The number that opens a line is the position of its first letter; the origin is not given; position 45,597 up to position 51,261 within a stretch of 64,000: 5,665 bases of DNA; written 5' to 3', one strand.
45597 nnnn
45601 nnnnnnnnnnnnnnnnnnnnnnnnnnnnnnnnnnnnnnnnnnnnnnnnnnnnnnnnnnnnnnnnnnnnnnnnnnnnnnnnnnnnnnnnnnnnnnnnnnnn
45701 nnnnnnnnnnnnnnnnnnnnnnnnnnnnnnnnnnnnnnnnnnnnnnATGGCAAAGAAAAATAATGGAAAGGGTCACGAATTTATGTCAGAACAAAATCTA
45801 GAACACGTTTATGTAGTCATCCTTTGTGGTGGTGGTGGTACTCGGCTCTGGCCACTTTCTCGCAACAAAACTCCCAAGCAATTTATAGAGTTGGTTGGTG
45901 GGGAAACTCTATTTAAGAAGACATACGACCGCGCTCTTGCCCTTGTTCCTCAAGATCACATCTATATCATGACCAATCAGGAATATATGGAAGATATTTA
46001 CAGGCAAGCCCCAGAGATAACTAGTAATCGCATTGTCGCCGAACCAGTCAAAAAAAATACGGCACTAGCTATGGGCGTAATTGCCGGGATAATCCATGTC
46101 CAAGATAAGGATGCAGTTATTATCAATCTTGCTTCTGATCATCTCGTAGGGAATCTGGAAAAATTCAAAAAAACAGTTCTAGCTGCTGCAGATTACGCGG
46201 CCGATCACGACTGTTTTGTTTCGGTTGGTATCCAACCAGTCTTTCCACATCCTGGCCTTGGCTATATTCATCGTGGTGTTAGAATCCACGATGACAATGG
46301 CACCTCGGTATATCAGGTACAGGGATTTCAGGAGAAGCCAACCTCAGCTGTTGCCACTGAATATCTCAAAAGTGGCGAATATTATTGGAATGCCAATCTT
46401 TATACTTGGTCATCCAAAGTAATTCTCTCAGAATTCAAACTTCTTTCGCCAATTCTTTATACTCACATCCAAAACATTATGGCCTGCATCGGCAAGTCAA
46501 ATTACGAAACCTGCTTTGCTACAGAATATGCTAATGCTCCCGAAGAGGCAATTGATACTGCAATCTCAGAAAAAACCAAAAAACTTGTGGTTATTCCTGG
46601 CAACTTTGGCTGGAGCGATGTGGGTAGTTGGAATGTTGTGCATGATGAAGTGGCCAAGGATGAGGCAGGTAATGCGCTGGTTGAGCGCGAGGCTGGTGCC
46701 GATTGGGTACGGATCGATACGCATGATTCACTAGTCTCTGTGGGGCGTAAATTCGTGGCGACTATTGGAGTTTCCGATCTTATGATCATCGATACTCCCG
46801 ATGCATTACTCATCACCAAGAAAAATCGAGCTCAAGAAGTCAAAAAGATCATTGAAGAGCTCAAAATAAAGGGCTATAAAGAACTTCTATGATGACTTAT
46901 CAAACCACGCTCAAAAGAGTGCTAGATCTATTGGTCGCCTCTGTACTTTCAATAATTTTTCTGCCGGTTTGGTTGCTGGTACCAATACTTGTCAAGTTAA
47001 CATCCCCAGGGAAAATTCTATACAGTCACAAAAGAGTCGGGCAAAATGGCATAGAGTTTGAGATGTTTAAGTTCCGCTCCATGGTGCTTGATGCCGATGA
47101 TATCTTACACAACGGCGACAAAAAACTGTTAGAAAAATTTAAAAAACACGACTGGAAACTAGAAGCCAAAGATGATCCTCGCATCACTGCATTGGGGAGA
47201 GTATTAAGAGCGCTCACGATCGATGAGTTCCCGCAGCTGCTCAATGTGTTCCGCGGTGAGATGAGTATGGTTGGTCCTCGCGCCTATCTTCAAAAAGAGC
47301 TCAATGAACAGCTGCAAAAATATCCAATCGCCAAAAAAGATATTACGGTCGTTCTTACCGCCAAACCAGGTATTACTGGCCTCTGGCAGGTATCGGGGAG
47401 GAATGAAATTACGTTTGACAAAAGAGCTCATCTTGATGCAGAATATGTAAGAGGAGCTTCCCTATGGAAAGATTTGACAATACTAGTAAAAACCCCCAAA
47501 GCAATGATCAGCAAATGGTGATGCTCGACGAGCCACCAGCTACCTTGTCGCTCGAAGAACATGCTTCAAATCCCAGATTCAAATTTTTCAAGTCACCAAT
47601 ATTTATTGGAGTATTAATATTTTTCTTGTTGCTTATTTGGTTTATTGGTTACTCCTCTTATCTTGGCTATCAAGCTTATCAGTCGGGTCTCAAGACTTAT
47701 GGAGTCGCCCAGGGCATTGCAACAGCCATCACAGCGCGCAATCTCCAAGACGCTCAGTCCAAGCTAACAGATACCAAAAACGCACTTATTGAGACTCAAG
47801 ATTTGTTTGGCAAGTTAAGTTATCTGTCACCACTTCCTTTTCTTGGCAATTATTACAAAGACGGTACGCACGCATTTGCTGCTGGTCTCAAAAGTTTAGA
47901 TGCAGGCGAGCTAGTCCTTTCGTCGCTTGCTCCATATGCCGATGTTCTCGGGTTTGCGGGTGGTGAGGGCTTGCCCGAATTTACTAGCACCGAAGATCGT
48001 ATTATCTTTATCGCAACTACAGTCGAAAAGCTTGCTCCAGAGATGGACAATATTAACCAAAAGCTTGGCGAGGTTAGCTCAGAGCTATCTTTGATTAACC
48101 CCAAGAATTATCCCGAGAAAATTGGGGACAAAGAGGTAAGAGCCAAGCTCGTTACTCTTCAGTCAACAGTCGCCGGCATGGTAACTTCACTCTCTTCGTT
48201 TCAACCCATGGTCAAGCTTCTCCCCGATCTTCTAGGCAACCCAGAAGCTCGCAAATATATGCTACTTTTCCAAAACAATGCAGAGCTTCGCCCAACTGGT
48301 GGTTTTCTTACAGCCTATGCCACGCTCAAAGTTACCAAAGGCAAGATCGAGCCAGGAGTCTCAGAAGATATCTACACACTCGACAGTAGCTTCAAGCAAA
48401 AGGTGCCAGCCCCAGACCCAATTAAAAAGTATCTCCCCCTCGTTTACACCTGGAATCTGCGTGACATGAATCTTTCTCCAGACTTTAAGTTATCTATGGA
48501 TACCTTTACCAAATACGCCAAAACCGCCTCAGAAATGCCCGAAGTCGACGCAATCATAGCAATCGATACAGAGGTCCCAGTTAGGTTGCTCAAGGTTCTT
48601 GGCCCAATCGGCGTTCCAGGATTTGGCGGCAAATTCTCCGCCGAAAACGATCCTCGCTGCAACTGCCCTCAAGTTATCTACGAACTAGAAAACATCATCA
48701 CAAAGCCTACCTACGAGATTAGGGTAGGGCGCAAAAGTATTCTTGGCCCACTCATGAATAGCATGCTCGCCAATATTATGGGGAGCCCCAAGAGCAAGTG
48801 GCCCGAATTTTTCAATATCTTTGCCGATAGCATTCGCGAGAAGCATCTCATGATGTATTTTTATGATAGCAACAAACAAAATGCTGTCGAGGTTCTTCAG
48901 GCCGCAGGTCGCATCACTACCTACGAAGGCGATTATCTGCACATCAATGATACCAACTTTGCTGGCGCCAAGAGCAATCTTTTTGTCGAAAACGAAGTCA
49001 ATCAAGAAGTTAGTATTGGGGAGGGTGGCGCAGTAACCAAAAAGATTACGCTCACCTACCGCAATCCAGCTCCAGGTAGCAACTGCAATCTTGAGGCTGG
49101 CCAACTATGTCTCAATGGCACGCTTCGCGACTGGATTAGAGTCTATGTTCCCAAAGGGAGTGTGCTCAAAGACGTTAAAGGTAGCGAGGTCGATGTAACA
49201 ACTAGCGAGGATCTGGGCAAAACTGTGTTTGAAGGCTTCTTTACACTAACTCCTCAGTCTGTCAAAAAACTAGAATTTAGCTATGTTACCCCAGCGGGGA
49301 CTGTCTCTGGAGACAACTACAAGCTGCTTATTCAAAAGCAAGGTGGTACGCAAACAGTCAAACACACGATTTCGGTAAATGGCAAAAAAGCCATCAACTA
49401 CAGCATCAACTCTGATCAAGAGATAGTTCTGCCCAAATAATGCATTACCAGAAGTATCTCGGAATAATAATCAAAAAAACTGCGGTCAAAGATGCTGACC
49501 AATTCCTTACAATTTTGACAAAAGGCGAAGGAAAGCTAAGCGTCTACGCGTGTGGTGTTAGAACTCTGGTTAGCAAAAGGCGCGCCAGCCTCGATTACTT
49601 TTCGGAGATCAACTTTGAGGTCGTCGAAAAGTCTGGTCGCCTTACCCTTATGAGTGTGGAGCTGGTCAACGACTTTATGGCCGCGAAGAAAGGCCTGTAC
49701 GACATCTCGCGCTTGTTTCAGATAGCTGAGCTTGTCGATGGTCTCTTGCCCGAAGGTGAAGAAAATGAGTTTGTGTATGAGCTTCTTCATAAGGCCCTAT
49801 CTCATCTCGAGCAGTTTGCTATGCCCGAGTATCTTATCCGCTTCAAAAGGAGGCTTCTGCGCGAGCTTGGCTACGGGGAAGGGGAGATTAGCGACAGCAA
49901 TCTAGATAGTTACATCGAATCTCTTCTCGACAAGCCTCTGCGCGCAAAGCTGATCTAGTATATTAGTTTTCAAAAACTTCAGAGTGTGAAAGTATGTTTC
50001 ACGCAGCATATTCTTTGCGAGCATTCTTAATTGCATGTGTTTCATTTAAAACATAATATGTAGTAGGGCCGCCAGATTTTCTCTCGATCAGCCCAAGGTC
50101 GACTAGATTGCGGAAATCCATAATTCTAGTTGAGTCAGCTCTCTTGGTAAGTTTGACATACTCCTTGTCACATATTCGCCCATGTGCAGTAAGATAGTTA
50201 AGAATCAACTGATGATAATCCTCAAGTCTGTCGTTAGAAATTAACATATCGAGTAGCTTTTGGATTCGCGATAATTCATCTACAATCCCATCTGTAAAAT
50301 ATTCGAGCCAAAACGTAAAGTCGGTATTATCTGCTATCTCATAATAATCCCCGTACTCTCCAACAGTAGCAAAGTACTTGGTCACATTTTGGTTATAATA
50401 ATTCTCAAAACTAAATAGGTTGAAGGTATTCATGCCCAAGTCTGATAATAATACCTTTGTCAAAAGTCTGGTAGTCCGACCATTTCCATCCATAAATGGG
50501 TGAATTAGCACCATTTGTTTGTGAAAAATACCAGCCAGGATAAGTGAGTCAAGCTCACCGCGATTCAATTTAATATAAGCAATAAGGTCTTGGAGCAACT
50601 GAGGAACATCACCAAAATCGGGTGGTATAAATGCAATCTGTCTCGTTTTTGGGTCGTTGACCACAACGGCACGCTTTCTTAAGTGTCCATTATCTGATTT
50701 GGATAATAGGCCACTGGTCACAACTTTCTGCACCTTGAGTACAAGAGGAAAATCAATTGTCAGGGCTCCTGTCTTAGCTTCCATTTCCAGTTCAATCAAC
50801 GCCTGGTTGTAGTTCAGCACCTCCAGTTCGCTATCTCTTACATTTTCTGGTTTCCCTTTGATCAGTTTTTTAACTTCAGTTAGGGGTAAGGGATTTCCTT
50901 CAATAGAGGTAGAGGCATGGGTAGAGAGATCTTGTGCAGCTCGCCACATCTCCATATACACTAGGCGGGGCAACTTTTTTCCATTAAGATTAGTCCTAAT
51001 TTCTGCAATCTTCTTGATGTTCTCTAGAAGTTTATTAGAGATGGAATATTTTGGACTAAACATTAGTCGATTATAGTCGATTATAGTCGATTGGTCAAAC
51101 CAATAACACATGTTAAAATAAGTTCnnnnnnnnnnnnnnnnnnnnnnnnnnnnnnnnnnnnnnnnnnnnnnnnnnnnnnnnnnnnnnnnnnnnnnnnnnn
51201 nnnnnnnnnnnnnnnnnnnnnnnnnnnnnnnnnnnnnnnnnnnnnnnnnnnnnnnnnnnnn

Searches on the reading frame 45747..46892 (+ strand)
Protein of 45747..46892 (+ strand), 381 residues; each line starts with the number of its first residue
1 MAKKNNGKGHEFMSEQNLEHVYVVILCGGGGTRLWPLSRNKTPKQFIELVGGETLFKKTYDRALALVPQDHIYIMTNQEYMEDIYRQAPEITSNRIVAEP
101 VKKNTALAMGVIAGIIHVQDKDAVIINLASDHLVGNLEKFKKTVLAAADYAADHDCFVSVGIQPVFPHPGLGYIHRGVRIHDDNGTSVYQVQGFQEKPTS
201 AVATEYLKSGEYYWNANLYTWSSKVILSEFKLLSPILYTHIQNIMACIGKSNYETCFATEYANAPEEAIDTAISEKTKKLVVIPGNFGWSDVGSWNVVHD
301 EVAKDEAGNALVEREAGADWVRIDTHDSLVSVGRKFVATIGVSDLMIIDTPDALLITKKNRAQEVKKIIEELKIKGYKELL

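Call 14: search_protein_families(library=pfam, proteins=[window:45747-46892:+], max_evalue=0.00001)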
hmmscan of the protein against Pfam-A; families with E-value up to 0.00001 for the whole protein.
window:45747-46892:+ (381 aa): 3 families
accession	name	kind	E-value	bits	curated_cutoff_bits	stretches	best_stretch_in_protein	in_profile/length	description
PF00483.29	NTP_transferase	-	6.1e-35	121.4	21.2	1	23-305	2-242/245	Nucleotidyl transferase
PF22640.1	ManC_GMP_beta-helix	-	5.8e-18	65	27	1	321-372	4-55/55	MannoseP isomerase/GMP-like beta-helix domain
PF12804.13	NTP_transf_3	-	2.2e-07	31.6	27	1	23-126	1-91/160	MobA-like NTP transferase domain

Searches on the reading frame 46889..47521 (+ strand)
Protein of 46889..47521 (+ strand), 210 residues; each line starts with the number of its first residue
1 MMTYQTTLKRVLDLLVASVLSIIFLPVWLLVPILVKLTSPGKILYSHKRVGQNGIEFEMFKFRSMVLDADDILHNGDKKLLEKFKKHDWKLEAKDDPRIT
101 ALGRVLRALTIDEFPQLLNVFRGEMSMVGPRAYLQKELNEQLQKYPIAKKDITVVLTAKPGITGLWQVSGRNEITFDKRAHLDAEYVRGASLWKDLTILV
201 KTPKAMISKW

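Call 14: search_protein_families(library=pfam, proteins=[window:46889-47521:+], max_evalue=0.00001)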
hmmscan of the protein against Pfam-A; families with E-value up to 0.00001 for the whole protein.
window:46889-47521:+ (210 aa): 1 family
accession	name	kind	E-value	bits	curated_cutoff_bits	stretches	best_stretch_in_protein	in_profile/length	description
PF02397.22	Bac_transf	-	2e-58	197.3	27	1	9-207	1-178/179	Bacterial sugar transferase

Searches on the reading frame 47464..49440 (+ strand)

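Call 14: search_protein_families(library=pfam, proteins=[window:47464-49440:+], max_evalue=0.00001)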
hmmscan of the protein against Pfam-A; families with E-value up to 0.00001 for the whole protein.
window:47464-49440:+ (658 aa): 1 family
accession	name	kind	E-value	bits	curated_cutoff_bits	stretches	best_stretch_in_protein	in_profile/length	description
PF13196.11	DUF4012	-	2.7e-21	77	28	1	262-395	3-134/144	Protein of unknown function (DUF4012)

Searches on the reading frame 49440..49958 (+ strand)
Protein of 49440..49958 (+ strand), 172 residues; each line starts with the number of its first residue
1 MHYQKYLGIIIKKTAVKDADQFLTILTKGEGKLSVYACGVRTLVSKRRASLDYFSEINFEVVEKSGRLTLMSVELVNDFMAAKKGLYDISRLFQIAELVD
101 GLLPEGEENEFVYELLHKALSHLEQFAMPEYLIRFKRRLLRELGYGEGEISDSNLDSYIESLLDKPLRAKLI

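Call 14: search_protein_families(library=pfam, proteins=[window:49440-49958:+], max_evalue=0.00001)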
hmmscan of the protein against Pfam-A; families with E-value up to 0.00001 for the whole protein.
window:49440-49958:+ (172 aa): 2 families
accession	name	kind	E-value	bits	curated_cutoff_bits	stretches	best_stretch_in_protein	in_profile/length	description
PF11967.14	RecO_N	-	4.8e-10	39.8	27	1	1-77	1-78/80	Recombination protein O N terminal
PF02565.21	RecO_C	-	4.2e-09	36.8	22.1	1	95-146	13-65/157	Recombination protein O C terminal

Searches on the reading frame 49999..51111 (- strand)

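Call 14: search_protein_families(library=pfam, proteins=[window:49999-51111:-], max_evalue=0.00001)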
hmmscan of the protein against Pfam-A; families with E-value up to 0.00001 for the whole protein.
window:49999-51111:- (370 aa): 1 family
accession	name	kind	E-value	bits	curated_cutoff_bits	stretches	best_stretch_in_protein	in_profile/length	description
PF02661.23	Fic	-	8.4e-15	55.8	24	1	124-222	7-93/93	Fic/DOC family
